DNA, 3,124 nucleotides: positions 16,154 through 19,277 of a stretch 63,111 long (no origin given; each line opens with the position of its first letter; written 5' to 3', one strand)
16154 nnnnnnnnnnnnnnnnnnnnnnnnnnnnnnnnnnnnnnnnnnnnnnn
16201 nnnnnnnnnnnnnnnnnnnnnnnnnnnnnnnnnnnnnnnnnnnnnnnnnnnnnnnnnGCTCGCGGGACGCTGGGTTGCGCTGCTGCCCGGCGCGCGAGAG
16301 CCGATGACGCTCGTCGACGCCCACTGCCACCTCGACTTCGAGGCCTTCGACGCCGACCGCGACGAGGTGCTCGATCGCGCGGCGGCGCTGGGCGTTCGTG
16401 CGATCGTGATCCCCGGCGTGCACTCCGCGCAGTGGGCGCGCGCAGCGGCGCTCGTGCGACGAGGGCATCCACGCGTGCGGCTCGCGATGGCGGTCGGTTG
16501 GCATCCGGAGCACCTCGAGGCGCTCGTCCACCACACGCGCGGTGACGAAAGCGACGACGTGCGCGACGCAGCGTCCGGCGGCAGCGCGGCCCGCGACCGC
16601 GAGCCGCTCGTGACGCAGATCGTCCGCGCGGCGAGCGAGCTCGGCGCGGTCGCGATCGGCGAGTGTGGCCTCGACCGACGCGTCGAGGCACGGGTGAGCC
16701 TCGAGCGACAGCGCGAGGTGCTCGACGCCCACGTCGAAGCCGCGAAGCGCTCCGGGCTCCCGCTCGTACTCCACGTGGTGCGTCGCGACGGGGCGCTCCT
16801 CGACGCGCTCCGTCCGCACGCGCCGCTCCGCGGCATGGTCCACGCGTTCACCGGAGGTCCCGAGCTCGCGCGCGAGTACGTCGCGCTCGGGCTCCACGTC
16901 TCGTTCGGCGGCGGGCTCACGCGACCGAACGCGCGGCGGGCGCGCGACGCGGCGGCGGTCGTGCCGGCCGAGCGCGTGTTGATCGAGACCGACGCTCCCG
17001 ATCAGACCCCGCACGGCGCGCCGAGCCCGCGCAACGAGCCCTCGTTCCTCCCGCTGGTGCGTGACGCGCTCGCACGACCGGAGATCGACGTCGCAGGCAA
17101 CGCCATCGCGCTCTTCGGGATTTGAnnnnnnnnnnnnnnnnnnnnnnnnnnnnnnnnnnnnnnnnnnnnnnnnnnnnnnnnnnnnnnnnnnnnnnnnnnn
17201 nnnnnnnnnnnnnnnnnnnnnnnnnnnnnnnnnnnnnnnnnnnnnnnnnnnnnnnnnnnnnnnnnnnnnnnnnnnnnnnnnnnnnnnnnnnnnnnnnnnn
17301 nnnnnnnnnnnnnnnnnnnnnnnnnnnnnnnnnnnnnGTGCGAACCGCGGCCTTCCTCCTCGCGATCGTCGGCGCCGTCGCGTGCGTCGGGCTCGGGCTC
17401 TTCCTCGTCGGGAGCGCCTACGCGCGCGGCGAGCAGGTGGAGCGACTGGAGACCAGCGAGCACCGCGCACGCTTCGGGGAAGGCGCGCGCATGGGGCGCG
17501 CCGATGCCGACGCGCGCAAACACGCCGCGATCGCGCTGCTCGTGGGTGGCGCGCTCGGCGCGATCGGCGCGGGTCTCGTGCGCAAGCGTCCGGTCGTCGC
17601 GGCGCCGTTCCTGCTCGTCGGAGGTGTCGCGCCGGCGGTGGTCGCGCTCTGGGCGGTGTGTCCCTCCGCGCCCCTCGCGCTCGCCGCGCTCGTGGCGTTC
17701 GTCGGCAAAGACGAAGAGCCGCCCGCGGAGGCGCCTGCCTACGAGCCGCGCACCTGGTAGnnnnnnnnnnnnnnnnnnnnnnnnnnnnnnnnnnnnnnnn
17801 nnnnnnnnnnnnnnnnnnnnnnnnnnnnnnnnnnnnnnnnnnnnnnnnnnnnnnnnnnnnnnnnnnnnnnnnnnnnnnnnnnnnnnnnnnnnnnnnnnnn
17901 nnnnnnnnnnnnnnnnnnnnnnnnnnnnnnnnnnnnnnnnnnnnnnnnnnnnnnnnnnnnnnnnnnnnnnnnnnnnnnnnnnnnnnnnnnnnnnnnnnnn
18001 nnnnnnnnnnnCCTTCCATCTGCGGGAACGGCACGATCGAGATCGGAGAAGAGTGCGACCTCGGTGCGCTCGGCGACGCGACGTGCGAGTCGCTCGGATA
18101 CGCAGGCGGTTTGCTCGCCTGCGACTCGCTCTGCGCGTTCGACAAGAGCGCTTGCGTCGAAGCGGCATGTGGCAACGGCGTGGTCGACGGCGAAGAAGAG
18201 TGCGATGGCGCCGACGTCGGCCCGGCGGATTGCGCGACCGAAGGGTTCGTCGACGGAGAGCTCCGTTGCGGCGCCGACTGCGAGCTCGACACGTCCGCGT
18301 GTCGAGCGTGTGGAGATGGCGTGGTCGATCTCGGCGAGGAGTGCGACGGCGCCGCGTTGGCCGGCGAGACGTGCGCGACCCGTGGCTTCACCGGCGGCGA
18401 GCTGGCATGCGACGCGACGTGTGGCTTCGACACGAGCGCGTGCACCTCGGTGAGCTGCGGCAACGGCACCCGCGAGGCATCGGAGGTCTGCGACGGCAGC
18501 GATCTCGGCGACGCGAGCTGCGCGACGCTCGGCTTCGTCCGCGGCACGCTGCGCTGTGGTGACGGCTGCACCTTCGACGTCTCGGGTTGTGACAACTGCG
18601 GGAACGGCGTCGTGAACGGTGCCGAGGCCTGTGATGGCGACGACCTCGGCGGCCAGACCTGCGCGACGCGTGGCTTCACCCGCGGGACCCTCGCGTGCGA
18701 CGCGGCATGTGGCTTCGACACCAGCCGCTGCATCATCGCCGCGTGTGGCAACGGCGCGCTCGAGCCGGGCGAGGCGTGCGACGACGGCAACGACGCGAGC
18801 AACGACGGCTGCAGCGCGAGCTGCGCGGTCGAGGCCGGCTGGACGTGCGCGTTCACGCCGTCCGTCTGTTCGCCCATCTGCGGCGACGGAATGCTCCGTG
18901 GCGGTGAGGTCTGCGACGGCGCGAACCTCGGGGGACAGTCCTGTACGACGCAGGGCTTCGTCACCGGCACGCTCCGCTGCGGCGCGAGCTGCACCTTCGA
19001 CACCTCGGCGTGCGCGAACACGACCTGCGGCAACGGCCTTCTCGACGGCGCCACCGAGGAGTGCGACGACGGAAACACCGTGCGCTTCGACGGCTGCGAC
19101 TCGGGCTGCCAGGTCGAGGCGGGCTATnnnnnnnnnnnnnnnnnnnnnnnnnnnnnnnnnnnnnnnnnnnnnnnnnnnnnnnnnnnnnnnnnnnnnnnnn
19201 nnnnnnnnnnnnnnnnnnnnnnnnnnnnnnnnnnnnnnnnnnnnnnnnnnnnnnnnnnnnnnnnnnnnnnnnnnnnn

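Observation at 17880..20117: Bacterial lipoprotein with three SRCR domains behind a stalk of Myxococcus cysteine-rich repeats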

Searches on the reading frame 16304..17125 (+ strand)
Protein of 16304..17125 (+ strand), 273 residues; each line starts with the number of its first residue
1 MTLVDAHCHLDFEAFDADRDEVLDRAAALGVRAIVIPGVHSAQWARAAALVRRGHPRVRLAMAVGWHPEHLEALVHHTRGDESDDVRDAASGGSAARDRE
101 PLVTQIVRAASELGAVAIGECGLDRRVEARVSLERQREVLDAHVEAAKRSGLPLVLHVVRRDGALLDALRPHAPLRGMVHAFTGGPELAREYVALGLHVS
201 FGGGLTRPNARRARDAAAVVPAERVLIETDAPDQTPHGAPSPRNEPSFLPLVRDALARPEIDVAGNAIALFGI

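Call 36: search_protein_families(library=pfam, proteins=[window:16304-17125:+], max_evalue=0.01)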
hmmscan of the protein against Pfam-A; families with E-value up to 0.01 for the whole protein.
window:16304-17125:+ (273 aa): 1 family
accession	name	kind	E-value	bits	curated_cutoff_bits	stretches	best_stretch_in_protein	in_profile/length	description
PF01026.27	TatD_DNase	-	4.7e-53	180.6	27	1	4-258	1-231/253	TatD related DNase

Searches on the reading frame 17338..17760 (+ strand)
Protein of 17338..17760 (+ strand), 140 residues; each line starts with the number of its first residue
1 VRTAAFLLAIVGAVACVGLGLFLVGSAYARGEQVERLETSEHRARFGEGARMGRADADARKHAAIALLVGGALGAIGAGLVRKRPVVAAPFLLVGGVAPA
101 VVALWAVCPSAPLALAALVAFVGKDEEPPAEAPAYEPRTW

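Call 36: search_protein_families(library=pfam, proteins=[window:17338-17760:+], max_evalue=0.01)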
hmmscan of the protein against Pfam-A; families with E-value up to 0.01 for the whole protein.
window:17338-17760:+ (140 aa): 1 family
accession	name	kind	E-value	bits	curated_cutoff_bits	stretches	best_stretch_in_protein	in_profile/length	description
PF13273.12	DUF4064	-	3.3e-07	30.9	32.1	1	1-98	1-98/102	Protein of unknown function (DUF4064)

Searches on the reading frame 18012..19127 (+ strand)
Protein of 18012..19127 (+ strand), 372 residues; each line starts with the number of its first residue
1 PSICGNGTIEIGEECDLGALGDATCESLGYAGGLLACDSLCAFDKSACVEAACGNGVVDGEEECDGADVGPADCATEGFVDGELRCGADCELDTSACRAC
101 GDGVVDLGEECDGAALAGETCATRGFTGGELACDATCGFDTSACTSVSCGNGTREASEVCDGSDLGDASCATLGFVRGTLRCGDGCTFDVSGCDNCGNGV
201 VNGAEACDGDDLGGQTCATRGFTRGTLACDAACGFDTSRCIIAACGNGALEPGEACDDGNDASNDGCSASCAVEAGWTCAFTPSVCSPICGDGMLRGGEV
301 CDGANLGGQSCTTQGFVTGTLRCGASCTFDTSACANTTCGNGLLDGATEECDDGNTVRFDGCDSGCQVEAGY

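Call 62: predict_structure(alignment_id=A3)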
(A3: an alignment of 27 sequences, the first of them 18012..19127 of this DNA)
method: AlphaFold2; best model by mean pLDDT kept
length: 372 residues; sequences in the alignment: 27
mean_pLDDT: 82.4   pTM: 0.35
mean pLDDT of the five models: 82.4, 82.1, 81.9, 79.6, 79.4
residues with pLDDT >= 90: 30; 70-90: 323; 50-70: 18; < 50: 1
segments of 3 or more residues with pLDDT < 50: none
pLDDT, mean of each block of 10 residues (from residue 1): 76 87 84 88 86 72 79 80 82 80 76 85 83 86 79 79 85 84 86 81 81 87 85 88 78 84 85 89 88 84 88 85 89 77 69 76 81 74
secondary structure, 60 per line:
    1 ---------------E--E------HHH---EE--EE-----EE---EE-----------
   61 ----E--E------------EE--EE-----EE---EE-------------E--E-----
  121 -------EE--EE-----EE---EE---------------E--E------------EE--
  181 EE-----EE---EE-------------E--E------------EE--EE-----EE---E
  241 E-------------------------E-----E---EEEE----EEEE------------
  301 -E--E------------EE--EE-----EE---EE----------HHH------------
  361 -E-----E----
elements in order: E277-280 E285-288

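Call 65: fold_search(model_id=the predicted structure, library=pdb)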
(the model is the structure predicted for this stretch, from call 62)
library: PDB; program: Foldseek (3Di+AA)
matches with E <= 10: 38; with E <= 0.001: 0
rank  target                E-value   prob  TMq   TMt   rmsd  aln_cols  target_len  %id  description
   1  7ufg_A                3.3e-03  1.00  0.13  0.04   4.1        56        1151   39  Cryo-EM structure of PAPP-A in complex with IGFBP5 (released 2022-09-28)
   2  7ufg_B                7.4e-03  1.00  0.13  0.04   4.3        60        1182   38  Cryo-EM structure of PAPP-A in complex with IGFBP5 (released 2022-09-28)
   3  8a7d_C                1.4e-02  1.00  0.13  0.06   4.2        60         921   38  Partial dimer complex of PAPP-A and its inhibitor STC2 (released 2022-11-02)
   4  8d8o_B                1.7e-02  1.00  0.13  0.05   4.3        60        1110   38  Cryo-EM structure of substrate unbound PAPP-A (released 2022-09-28)
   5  8hgg_C                3.0e-02  1.00  0.13  0.04   4.5        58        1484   38  Structure of 2:2 PAPP-A.ProMBP complex (released 2023-01-11)
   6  8a7e_C                3.2e-02  1.00  0.13  0.03   4.2        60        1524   38  PAPP-A dimer in complex with its inhibitor STC2 (released 2022-11-02)
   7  8d8o_A                4.7e-02  0.99  0.10  0.09  10.3        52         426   42  Cryo-EM structure of substrate unbound PAPP-A (released 2022-09-28)
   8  8hgh_A                5.6e-02  1.00  0.13  0.03   4.0        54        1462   41  Structure of 2:2 PAPP-A.STC2 complex (released 2023-01-11)
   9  8sl1_A                6.0e-02  1.00  0.12  0.05   1.5        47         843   45  Cryo-EM structure of PAPP-A2 (released 2023-11-08)
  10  7y5q_B                6.3e-02  1.00  0.13  0.04   4.0        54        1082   41  Structure of 1:1 PAPP-A.STC2 complex(half map) (released 2023-01-11)
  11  7y5n_C                1.3e-01  1.00  0.13  0.05   4.0        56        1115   39  Structure of 1:1 PAPP-A.ProMBP complex(half map) (released 2023-01-11)
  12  9gjf_H                3.5e-01  0.02  0.09  0.05  31.1       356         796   11  Entamoeba histolytica Gal/GalNAc lectin in presence of monoclonal antibody CP33-H/L-LA22, mode 3 (released 2026-02-11)
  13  3dsl_B                4.0e-01  0.18  0.13  0.12  11.8       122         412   23  The Three-dimensional Structure of Bothropasin, the Main Hemorrhagic Factor from Bothrops jararaca venom. (released 2008-10-21)
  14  4xbm_B                7.3e-01  0.04  0.13  0.12  14.5       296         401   14  X-ray crystal structure of Notch ligand Delta-like 1 (released 2015-03-11)
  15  9gjb_H                9.4e-01  0.01  0.08  0.05  28.5       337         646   12  Entamoeba histolytica Gal/GalNAc lectin, mode 2 (released 2026-02-11)
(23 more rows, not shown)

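Call 75: search_protein_representatives(alignment_id=A3)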
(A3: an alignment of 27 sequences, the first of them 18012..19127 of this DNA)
Query: 27 sequences, 372 profile positions. Proteins with E-value up to 0.001 (for the whole library): 34972; up to 1e-10: 15358; up to 1e-30: 4195. The best 150 are listed.
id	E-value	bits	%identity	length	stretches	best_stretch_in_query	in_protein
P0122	0.0e+00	1411.7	-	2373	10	3-252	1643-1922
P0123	0.0e+00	1294.1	-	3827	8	4-302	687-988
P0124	0.0e+00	1091.0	-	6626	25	5-337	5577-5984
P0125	0.0e+00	1044.0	-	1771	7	3-243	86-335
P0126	1.8e-293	988.0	-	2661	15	4-235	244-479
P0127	3.7e-289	973.8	-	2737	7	23-258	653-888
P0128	6.7e-282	949.9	-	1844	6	3-242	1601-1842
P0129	7.7e-268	903.6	-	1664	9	3-266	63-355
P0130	5.5e-265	894.2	-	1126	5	4-250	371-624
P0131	1.4e-243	823.8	-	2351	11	53-270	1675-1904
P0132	3.6e-240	812.6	-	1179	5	3-259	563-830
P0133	1.0e-239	811.1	-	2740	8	25-262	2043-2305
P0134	1.8e-229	777.4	-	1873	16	208-370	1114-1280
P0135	6.5e-228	772.2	-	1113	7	3-261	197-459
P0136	8.1e-226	765.4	-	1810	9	3-251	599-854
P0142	1.1e-210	715.6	-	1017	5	14-242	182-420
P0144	2.2e-196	668.5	-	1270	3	3-261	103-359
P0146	8.1e-191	650.2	-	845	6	174-371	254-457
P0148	7.0e-190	647.1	-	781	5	175-353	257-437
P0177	2.4e-167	572.9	-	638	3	30-261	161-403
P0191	5.1e-158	542.2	-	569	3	3-242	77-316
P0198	8.5e-154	528.3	-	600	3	3-242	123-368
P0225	5.2e-142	489.6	-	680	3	3-260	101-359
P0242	3.1e-136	470.6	-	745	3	4-311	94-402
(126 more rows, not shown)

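Call 76: search_protein_families(library=pfam, proteins=[P0130, P0142, P0146, P0148, P0177, P0191, P0198, P0225, P0242, P0144], max_evalue=0.00001)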
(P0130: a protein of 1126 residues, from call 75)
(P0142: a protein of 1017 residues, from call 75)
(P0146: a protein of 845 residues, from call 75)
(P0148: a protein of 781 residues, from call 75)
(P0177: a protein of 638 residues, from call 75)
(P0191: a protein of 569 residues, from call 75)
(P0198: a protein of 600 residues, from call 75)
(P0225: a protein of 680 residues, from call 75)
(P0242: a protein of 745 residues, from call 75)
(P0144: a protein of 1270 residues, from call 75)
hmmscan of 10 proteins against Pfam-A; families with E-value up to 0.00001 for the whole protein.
P0130 (1126 aa): 1 family
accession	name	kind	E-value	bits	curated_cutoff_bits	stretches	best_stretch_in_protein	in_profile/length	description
PF13948.11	DUF4215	-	4.7e-06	27.2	27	0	701-742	2-46/47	Domain of unknown function (DUF4215)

P0142 (1017 aa): 4 families
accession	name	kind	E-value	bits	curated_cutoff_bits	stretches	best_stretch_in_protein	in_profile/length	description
PF25390.1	WD40_RLD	-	2.3e-103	346.8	150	2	702-1001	33-346/363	RCC1-like domain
PF00415.24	RCC1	-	7.8e-77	254.1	21.7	6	662-715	1-50/50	Regulator of chromosome condensation (RCC1) repeat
PF13540.12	RCC1_2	-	4.9e-75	246.1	22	7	646-674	1-29/30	Regulator of chromosome condensation (RCC1) repeat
PF25384.1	Alsin_RLD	-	9.3e-20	71.7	100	0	701-740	276-315/405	Alsin RCC1-like domain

P0146 (845 aa): 1 family
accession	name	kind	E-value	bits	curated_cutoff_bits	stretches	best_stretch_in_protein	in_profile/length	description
PF13948.11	DUF4215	-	5.7e-35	119.8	27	3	406-453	2-47/47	Domain of unknown function (DUF4215)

P0148 (781 aa): 1 family
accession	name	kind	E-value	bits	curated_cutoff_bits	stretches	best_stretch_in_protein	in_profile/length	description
PF13948.11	DUF4215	-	4.5e-35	120.1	27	2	455-502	2-47/47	Domain of unknown function (DUF4215)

P0177 (638 aa): 0 families

P0191 (569 aa): 0 families

P0198 (600 aa): 1 family
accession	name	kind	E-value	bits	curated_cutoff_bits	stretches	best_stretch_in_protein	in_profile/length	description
PF24784.1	Temptin_C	-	3.7e-08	34.2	27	1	78-110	54-87/98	Temptin C-terminal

P0225 (680 aa): 0 families

P0242 (745 aa): 1 family
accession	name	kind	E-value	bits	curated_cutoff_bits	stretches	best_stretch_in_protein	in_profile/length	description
PF13948.11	DUF4215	-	2.3e-07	31.4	27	1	318-359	2-46/47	Domain of unknown function (DUF4215)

P0144 (1270 aa): 3 families
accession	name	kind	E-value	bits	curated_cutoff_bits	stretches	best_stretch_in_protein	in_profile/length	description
PF13517.12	FG-GAP_3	-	6.5e-35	120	26.9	4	1047-1111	1-60/61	FG-GAP-like repeat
PF01839.29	FG-GAP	-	7.5e-20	70.8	22.1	0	873-901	3-32/37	FG-GAP repeat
PF13948.11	DUF4215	-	1.3e-10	41.8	27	0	279-308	2-34/47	Domain of unknown function (DUF4215)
